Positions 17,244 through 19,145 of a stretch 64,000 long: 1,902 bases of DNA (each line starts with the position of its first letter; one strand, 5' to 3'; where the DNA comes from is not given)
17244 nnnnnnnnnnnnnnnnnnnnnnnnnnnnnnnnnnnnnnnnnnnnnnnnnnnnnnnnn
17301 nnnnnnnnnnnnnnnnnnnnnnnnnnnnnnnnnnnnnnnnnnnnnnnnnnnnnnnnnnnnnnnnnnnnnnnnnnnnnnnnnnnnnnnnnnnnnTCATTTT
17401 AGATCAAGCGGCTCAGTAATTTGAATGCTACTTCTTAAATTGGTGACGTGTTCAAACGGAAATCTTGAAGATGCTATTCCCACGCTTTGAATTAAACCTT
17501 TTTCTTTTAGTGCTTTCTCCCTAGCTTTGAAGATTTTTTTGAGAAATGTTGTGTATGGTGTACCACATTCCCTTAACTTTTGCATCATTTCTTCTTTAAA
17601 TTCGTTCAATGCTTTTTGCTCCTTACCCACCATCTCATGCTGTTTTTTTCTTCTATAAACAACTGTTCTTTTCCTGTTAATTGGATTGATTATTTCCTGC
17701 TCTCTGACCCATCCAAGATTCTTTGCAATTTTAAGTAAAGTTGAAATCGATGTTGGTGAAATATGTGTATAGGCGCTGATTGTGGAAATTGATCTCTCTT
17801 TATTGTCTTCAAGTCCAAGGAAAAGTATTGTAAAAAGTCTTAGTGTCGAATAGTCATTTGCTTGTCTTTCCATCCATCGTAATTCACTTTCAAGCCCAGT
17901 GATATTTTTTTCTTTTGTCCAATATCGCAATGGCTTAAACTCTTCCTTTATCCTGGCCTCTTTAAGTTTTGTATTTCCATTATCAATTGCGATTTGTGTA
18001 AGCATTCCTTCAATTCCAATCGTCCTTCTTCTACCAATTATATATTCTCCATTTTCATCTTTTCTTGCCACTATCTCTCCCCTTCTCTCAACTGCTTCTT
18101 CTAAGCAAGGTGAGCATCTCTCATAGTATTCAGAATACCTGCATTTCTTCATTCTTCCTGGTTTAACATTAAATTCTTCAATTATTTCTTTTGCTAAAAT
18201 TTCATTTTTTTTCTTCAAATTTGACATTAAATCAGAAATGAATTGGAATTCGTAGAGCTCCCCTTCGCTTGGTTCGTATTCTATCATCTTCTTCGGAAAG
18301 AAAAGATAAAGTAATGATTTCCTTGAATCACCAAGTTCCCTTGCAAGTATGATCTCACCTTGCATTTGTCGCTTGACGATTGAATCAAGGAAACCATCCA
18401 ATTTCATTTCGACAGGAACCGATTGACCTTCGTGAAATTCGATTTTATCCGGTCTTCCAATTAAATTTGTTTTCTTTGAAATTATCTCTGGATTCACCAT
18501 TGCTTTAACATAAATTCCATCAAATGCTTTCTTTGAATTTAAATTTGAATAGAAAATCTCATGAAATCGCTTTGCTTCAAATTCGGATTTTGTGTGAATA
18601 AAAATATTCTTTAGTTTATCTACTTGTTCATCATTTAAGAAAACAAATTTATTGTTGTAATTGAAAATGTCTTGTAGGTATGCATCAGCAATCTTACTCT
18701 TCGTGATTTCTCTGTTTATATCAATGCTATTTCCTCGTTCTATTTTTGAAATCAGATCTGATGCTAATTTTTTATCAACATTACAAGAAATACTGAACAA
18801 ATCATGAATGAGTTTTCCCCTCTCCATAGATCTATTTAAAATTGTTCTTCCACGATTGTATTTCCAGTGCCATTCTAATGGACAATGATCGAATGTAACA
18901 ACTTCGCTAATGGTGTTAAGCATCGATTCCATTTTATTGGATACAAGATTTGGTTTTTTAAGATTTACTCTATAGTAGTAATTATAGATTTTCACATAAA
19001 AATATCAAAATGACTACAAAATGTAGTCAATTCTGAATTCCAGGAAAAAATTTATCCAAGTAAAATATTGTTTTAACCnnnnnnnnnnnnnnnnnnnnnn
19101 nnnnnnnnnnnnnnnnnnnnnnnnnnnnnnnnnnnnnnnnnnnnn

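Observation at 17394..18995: Cas4-like Fe-S nuclease fused to a winged-HTH, with no CRISPR array or other cas genes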

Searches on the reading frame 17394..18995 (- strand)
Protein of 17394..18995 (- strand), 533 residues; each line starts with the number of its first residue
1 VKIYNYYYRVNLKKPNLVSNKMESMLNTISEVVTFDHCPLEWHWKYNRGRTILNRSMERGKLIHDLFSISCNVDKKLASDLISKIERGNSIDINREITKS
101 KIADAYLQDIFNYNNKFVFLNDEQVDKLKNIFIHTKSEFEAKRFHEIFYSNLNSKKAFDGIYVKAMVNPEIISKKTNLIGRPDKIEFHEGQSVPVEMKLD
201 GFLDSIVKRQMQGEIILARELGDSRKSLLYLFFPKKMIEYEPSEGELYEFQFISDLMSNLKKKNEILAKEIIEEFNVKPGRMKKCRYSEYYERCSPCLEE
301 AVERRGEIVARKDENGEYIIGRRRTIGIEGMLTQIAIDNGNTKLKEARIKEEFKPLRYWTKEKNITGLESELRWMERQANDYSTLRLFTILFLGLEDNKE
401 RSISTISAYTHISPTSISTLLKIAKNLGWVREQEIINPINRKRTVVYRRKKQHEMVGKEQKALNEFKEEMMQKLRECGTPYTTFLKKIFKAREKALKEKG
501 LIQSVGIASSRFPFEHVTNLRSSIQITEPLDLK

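Call 3: search_protein_families(library=pfam, proteins=[window:17394-18995:-], max_evalue=1)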
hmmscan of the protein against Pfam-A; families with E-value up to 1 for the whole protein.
window:17394-18995:- (533 aa): 6 families
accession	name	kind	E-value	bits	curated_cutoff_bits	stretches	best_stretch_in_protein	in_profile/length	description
PF12705.13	PDDEXK_1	-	7.2e-07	29.8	22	1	29-294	4-246/247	PD-(D/E)XK nuclease superfamily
PF09645.16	F-112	-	0.00047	20.7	25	0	387-461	8-83/110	F-112 protein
PF12802.13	MarR_2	-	0.0016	19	27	1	391-433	12-53/61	MarR family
PF11014.13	DUF2852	-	0.022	15.3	22.5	1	440-495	53-106/116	Protein of unknown function (DUF2852)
PF01022.26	HTH_5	-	0.067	13.5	22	1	395-430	11-45/47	Bacterial regulatory protein, arsR family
PF08279.18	HTH_11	-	0.13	12.6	25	0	386-428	1-43/55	HTH domain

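Call 4: search_protein_families(library=ncbifam, proteins=[window:17394-18995:-], max_evalue=1)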
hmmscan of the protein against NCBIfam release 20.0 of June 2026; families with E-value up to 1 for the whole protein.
window:17394-18995:- (533 aa): 3 families
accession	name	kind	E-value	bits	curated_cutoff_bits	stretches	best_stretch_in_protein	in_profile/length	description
TIGR00372.1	cas4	equivalog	0.00014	21.7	65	1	166-290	56-174/180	CRISPR-associated protein Cas4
TIGR02074.1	PBP_1a_fam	subfamily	0.0054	15.6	508.75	1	393-482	379-468/535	PBP1A family penicillin-binding protein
NF011179.0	PRK14584.1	equivalog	0.13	12.4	180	1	40-89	77-122/153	poly-beta-1,6-N-acetyl-D-glucosamine biosynthesis protein PgaD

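Call 5: search_protein_families(library=padloc, proteins=[window:17394-18995:-], max_evalue=1)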
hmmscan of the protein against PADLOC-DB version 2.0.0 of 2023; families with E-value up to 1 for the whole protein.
window:17394-18995:- (533 aa): 5 families
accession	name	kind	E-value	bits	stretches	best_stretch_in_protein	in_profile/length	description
PDLC00944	Cas4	-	3e-05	22.3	1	170-294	58-176/177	Cas4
PDLC00943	Cas4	-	3.8e-05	21.7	1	166-290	56-174/180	CRISPR-associated protein Cas4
PDLC01250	Cas4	-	7.5e-05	21.1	1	159-294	50-167/168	"CAS-I,CAS-II,CAS-III,CAS-IV,CAS-V,CAS-VI; acquisition_associated"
PDLC02034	Cas4d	-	0.0011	16.7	1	170-198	64-92/192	-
PDLC01773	Cas4c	-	0.019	12.4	1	143-198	55-106/229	-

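Call 6: find_homologous_proteins(query=window:17394-18995:-, max_evalue=0.001)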
Query window:17394-18995:- (533 aa): 2 proteins with E <= 0.001 among 8000 candidates.
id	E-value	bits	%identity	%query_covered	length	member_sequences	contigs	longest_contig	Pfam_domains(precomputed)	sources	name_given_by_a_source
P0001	0.0e+0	1139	100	96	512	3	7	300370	PF12705.14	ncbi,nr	ncbi:MAG: PD-(D/E)XK nuclease family protein [Candidatus Parvarchaeota archaeon]|nr:PD-(D/E)XK nucle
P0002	1.7e-214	731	63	95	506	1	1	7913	-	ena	-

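Call 7: search_solved_structures(query=window:17394-18995:-, max_evalue=10, show_alignments=3)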
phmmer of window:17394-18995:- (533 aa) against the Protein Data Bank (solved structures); distinct sequences matched with E-value up to 10: 0.

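Call 14: find_encoding_contigs(protein=P0002, flank=10000, max_places=6)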
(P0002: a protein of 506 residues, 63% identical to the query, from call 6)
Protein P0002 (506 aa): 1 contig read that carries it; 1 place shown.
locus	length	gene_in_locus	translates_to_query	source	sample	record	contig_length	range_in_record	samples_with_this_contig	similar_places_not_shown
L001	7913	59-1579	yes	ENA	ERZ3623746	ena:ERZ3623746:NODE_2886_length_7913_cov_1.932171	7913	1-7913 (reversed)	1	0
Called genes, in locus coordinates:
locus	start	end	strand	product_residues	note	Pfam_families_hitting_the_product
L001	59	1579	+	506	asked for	-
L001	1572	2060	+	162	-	-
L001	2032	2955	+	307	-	PF05014:Nuc_deoxyrib_tr (faint)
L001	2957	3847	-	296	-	PF00795:CN_hydrolase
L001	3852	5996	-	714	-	-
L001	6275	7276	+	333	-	PF00297:Ribosomal_L3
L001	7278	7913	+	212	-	?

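Call 15: find_encoding_contigs(protein=P0001, flank=10000, max_places=6)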
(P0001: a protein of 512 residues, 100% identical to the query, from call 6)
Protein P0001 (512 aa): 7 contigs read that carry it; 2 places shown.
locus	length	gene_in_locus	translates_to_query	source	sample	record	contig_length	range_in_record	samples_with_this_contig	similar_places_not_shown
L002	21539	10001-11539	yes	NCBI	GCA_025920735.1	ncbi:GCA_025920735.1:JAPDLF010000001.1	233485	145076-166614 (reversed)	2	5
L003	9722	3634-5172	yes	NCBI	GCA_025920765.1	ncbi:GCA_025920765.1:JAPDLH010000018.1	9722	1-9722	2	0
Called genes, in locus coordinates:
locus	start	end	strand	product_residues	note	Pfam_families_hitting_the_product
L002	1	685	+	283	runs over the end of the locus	PF24034:DUF7343 (weak)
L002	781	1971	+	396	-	PF12832:MFS_1_like, PF07690:MFS_1, PF12832:MFS_1_like (weak), PF07690:MFS_1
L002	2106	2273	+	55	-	-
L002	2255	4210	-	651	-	PF04879:Molybdop_Fe4S4, PF00384:Molybdopterin, PF01568:Molydop_binding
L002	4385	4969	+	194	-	-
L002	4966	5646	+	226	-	PF00702:Hydrolase, PF12710:HAD, PF13419:HAD_2 (faint), PF08282:Hydrolase_3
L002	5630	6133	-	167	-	PF01209:Ubie_methyltran, PF05148:Methyltransf_8, PF05219:DREV, PF02353:CMAS, PF13489:Methyltransf_23, PF13847:Methyltransf_31, PF08241:Methyltransf_11, PF08242:Methyltransf_12, +3 more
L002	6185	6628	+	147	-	-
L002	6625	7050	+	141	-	PF01951:Archease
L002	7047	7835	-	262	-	PF00149:Metallophos, PF12850:Metallophos_2 (weak)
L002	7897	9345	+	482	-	PF01139:RtcB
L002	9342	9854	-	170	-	-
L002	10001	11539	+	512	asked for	PF12705:PDDEXK_1 (weak)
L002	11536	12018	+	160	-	-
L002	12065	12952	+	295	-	PF05014:Nuc_deoxyrib_tr (faint)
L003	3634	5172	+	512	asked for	PF12705:PDDEXK_1 (weak)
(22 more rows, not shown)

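Call 17: predict_structure(alignment_id=A1)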
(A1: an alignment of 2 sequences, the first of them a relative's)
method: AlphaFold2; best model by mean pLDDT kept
length: 512 residues; sequences in the alignment: 2
mean_pLDDT: 32.2   pTM: 0.25
mean pLDDT of the five models: 32.2, 31.0, 29.6, 28.8, 28.1
residues with pLDDT >= 90: 0; 70-90: 13; 50-70: 47; < 50: 452
segments of 3 or more residues with pLDDT < 50: 1-377, 387-392, 417-420, 449-512
pLDDT, mean of each block of 10 residues (from residue 1): 21 20 20 23 23 35 36 37 29 22 28 25 23 23 27 24 29 30 26 30 29 27 23 23 25 24 22 22 25 28 21 24 27 33 36 33 35 46 52 52 65 59 68 68 56 39 37 39 27 23 23 27
secondary structure, 60 per line:
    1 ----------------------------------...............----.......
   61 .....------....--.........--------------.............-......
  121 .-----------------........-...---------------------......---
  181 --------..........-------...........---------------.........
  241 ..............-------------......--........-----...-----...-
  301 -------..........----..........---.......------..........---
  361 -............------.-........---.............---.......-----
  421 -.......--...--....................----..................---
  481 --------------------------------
elements in order: H35-49 H54-65 H72-75 H78-86 H101-113 H115-121 E139-146 E172-177 E189-198 E206-213 H232-254 H268-273 H276-283 E289-291 E297-299 H308-317 H322-331 H335-341 H348-357 H362-373 H382-389 H393-405 E409-415 E422-428 H436-455 H460-477

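Call 22: search_protein_representatives(alignment_id=A1)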
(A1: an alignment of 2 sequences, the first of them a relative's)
Query: 2 sequences, 512 profile positions. Proteins with E-value up to 0.001 (for the whole library): 10; up to 1e-10: 8; up to 1e-30: 6. The best 10 are listed.
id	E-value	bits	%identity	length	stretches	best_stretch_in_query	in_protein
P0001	0.0e+00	1088.6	-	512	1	1-512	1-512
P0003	1.3e-60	222.2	-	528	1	5-470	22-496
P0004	8.0e-53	196.5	-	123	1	389-511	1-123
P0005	1.1e-52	196.1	-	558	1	7-476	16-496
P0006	5.5e-46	174.0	-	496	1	5-475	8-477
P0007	1.9e-43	165.6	-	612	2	110-473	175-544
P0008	8.9e-14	67.7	-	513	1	5-498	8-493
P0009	7.2e-13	64.7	-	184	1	345-462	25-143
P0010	4.2e-08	49.0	-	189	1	301-486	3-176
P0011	3.3e-05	39.5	-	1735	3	326-406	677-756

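Call 24: find_homologous_proteins(query=A2, max_evalue=0.001)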
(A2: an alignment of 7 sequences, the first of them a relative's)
Query A2 (7 sequences) (512 aa, profile of the alignment): 3 proteins with E <= 0.001 among 8000 candidates.
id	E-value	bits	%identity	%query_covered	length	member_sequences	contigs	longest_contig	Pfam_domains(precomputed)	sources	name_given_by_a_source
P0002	9.9e-215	732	63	99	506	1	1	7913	-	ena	-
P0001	4.5e-211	720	100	100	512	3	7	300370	PF12705.14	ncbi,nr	ncbi:MAG: PD-(D/E)XK nuclease family protein [Candidatus Parvarchaeota archaeon]|nr:PD-(D/E)XK nucle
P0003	2.6e-190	652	32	91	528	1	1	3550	-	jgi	jgi:hypothetical protein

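Call 26: find_related_loci(query=A2, collection=viral_contigs, flank=10000)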
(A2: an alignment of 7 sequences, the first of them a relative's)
Query A2 (512 aa) in viral_contigs; peptide patterns used: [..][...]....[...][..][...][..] (x = any residue, [..] = any of these).
45 stretches matched a pattern, but none encodes a relative of the query by tblastn (E <= 1e-3).

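Call 28: find_related_loci(query=A3, collection=genome_contigs, flank=10000)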
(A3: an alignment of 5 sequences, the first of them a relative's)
Query A3 (512 aa) in genome_contigs; peptide patterns used: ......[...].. (x = any residue, [..] = any of these).
26 stretches matched a pattern; 1 encode a relative of the query (tblastn E <= 1e-3); 1 distinct loci.
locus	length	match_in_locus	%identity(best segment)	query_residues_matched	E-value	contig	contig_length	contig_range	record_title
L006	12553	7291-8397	29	111-473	3e-37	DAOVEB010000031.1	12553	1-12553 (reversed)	MAG TPA_asm: Candidatus Parvarchaeota archaeon isolate CSMAG_1072 CSMAG_1072_k141_3850876_length_12553_cov_19.5421, whol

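Call 29: find_related_loci(query=A3, collection=metagenome_contigs, flank=10000)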
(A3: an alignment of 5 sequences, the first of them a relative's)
Query A3 (512 aa) in metagenome_contigs; peptide patterns used: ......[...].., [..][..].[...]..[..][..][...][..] (x = any residue, [..] = any of these).
161 stretches matched a pattern, but none encodes a relative of the query by tblastn (E <= 1e-3).

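Call 31: search_protein_families(library=pfam, proteins=[L006:5134-6558:+, L006:8597-12028:-, L006:4406-5137:+, L006:2230-3027:-, L006:1392-2240:-, L006:725-1453:-, L006:6733-8604:+, P0011, P0009, P0010], max_evalue=0.01)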
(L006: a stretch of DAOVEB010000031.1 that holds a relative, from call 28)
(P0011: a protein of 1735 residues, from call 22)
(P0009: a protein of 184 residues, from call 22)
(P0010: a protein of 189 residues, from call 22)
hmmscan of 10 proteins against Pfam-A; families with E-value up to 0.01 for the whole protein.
L006:5134-6558:+ (474 aa): 1 family
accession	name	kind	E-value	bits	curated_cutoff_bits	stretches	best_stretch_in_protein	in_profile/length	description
PF01139.22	RtcB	-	8.8e-167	556.1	27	1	43-474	1-426/426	tRNA-splicing ligase RtcB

L006:8597-12028:- (1143 aa): 0 families

L006:4406-5137:+ (243 aa): 1 family
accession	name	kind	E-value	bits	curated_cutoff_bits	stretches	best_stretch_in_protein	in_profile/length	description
PF01951.21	Archease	-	1.4e-30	106.8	25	1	118-243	7-136/136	Archease protein family (MTH1598/TM1083)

L006:2230-3027:- (265 aa): 3 families
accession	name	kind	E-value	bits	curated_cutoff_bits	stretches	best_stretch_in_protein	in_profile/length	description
PF12802.13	MarR_2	-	0.00036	21.1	27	1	13-63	5-57/61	MarR family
PF01638.23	HxlR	-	0.0032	17.7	20.8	0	17-57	9-50/91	HxlR-like helix-turn-helix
PF01978.25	TrmB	-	0.0061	16.8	25.6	0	19-68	17-64/68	Sugar-specific transcriptional regulator TrmB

L006:1392-2240:- (282 aa): 7 families
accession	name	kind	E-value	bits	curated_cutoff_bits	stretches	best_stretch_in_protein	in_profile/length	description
PF01656.29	CbiA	-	1.3e-16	61.1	25.4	1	38-243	2-125/125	CobQ/CobB/MinD/ParA nucleotide binding domain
PF13614.12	AAA_31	-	1.3e-15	58.2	27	1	35-177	2-152/177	AAA domain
PF10609.15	ParA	-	8.8e-15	55.2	27.1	1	34-263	3-245/246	NUBPL iron-transfer P-loop NTPase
PF00142.24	Fer4_NifH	-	2.2e-10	40.9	25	2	166-274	142-257/271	4Fe-4S iron sulfur cluster binding proteins, NifH/frxC family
PF02374.21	ArsA_ATPase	-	0.00022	21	24.3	1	39-73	5-38/305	Anion-transporting ATPase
PF13479.12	AAA_24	-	0.0015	18.8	27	1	41-79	8-46/195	AAA domain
PF13500.12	AAA_26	-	0.0045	17.3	27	1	167-229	130-190/198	AAA domain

L006:725-1453:- (242 aa): 1 family
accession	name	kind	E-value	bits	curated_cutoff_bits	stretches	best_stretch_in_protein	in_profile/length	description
PF19027.5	DUF5752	-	0.0012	18.7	23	0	165-208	161-204/208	Family of unknown function (DUF5752)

L006:6733-8604:+ (623 aa): 0 families

P0011 (1735 aa): 2 families
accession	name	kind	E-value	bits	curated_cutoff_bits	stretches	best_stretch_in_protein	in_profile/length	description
PF00092.34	VWA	-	9.2e-09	36.2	23.8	1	193-337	1-150/174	von Willebrand factor type A domain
PF00058.23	Ldl_recept_b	-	0.00041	21.2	21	0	784-794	1-11/42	Low-density lipoprotein receptor repeat class B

P0009 (184 aa): 1 family
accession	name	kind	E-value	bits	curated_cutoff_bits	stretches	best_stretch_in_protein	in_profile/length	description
PF09339.16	HTH_IclR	-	0.003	17.7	22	0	58-80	17-39/52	IclR helix-turn-helix domain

P0010 (189 aa): 1 family
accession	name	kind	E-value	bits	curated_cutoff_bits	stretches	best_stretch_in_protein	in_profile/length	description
PF22607.2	FAD_binding-like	-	0.0077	16.6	27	0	128-174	67-113/130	FAD binding domain-like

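Call 32: find_encoding_contigs(protein=P0003, flank=10000)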
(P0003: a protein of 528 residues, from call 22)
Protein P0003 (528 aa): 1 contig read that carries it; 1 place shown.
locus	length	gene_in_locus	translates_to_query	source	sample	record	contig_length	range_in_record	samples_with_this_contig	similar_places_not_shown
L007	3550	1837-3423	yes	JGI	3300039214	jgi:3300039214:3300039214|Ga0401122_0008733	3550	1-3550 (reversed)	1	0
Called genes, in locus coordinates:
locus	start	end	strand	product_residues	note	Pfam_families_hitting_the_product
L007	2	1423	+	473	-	PF01139:RtcB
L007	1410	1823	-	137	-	-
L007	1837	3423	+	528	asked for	-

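Call 33: find_encoding_contigs(protein=P0005, flank=10000)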
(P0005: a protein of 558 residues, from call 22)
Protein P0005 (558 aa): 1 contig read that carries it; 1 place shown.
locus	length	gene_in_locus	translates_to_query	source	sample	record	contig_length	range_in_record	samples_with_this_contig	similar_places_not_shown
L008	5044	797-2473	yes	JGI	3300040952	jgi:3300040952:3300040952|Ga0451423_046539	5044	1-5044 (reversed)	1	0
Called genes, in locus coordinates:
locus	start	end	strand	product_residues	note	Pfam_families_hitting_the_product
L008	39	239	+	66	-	PF01139:RtcB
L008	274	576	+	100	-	-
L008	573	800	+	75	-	-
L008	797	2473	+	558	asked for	PF12705:PDDEXK_1 (faint)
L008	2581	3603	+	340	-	-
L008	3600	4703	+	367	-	PF10343:Q_salvage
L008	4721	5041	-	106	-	-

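Call 34: find_encoding_contigs(protein=P0006, flank=10000)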
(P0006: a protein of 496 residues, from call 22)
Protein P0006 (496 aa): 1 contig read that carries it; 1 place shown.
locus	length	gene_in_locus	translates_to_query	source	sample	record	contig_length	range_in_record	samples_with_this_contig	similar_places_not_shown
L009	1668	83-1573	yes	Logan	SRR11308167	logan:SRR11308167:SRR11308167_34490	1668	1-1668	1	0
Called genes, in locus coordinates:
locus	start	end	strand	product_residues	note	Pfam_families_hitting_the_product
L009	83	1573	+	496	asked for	-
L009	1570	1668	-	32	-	?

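Call 35: find_encoding_contigs(protein=P0008, flank=10000)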
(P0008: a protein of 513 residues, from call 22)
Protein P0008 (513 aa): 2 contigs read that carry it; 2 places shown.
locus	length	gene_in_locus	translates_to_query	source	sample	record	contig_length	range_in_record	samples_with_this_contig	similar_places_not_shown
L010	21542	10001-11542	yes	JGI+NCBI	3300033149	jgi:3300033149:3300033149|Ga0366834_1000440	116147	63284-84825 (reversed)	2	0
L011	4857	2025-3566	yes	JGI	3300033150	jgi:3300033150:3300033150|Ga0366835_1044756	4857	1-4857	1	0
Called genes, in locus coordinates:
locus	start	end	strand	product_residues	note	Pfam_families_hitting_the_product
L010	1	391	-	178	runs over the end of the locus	PF01936:NYN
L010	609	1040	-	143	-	-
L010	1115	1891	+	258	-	PF10609:ParA, PF00142:Fer4_NifH (faint), PF01656:CbiA, PF02374:ArsA_ATPase (faint), PF06564:CBP_BcsQ (faint), PF13614:AAA_31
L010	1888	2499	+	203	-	-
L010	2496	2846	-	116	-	PF09845:OapC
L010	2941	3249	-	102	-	PF09846:OapB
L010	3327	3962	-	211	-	PF00025:Arf (faint), PF03193:RsgA_GTPase (faint), PF00735:Septin (weak), PF01926:MMR_HSR1, PF02421:FeoB_N, PF00009:GTP_EFTU (weak)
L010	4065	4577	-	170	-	PF13489:Methyltransf_23 (weak), PF13847:Methyltransf_31, PF08241:Methyltransf_11, PF08242:Methyltransf_12 (weak), PF13649:Methyltransf_25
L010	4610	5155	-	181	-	-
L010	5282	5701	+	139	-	PF01951:Archease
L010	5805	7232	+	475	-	PF01139:RtcB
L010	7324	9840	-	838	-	-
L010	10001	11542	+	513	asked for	PF12705:PDDEXK_1 (weak)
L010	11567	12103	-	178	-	-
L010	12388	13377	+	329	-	PF00297:Ribosomal_L3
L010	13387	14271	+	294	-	PF00573:Ribosomal_L4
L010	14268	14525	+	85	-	PF00276:Ribosomal_L23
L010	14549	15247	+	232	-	PF00181:Ribosomal_L2_N (weak), PF03947:Ribosomal_L2_C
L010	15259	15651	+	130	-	PF00203:Ribosomal_S19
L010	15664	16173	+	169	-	PF00237:Ribosomal_L22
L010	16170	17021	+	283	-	PF07650:KH_2, PF00189:Ribosomal_S3_C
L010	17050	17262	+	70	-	PF00831:Ribosomal_L29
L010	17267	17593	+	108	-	PF01253:SUI1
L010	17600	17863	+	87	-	PF01868:RNase_P-MRP_p29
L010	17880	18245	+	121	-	PF00366:Ribosomal_S17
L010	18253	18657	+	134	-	PF00238:Ribosomal_L14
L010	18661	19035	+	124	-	PF16906:Ribosomal_L26, PF00467:KOW, PF23284:KOW2_Spt5 (weak)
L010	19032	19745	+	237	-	PF08071:RS4NT, PF01479:S4, PF00900:Ribosomal_S4e, PF00467:KOW (faint)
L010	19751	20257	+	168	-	PF00281:Ribosomal_L5, PF00673:Ribosomal_L5_C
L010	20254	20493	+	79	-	PF00253:Ribosomal_S14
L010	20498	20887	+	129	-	PF00410:Ribosomal_S8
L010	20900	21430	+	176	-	PF00347:Ribosomal_L6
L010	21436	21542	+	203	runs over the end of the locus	PF01655:Ribosomal_L32e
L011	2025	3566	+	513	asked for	PF12705:PDDEXK_1 (weak)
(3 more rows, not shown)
